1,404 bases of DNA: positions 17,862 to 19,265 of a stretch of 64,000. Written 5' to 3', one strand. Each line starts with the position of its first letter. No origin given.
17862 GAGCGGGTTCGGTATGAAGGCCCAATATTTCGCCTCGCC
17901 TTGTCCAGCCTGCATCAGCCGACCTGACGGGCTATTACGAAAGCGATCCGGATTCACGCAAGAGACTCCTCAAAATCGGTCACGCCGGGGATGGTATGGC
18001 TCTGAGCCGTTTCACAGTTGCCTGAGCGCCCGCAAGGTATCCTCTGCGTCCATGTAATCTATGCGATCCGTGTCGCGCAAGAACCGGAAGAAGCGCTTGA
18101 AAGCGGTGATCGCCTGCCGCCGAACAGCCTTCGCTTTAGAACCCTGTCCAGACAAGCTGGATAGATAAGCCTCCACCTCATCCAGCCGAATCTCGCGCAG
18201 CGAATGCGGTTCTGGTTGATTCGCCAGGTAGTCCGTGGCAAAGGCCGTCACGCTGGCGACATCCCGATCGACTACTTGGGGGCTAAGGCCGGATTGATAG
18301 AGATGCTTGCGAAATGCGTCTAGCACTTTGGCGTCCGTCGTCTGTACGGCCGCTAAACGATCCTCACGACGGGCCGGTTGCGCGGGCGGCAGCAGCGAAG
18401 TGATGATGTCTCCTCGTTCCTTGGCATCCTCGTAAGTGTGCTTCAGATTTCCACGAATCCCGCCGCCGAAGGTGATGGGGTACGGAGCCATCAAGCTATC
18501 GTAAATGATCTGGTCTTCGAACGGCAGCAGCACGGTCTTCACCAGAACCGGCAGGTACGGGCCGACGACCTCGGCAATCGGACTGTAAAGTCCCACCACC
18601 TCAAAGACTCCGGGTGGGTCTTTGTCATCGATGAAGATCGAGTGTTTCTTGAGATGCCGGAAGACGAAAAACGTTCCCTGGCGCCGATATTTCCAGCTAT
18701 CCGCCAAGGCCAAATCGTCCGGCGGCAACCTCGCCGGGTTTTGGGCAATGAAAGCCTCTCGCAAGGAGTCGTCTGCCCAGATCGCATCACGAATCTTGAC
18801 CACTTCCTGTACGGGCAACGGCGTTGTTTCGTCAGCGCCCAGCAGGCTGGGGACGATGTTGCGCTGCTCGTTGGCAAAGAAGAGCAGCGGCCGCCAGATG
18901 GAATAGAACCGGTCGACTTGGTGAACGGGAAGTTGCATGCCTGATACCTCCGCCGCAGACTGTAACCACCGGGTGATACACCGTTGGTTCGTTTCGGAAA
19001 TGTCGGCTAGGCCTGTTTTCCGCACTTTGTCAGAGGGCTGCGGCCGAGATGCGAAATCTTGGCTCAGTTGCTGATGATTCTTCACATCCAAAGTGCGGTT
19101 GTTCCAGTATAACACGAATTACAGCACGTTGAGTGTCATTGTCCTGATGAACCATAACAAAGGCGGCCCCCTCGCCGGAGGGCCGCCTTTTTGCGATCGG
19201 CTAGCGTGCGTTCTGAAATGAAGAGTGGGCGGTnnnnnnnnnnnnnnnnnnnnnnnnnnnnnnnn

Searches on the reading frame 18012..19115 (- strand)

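Call 68: search_protein_families(library=pfam, proteins=[window:18012-19115:-], max_evalue=0.01)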
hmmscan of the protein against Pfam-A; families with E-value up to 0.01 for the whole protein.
window:18012-19115:- (367 aa): 2 families
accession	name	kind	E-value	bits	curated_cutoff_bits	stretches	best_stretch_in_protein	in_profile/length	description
PF02899.23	Phage_int_SAM_1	-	0.00027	21.6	22.3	1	295-347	31-80/83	Phage integrase, N-terminal SAM-like domain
PF13495.12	Phage_int_SAM_4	-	0.0063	17.3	27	0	265-347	2-79/85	Phage integrase, N-terminal SAM-like domain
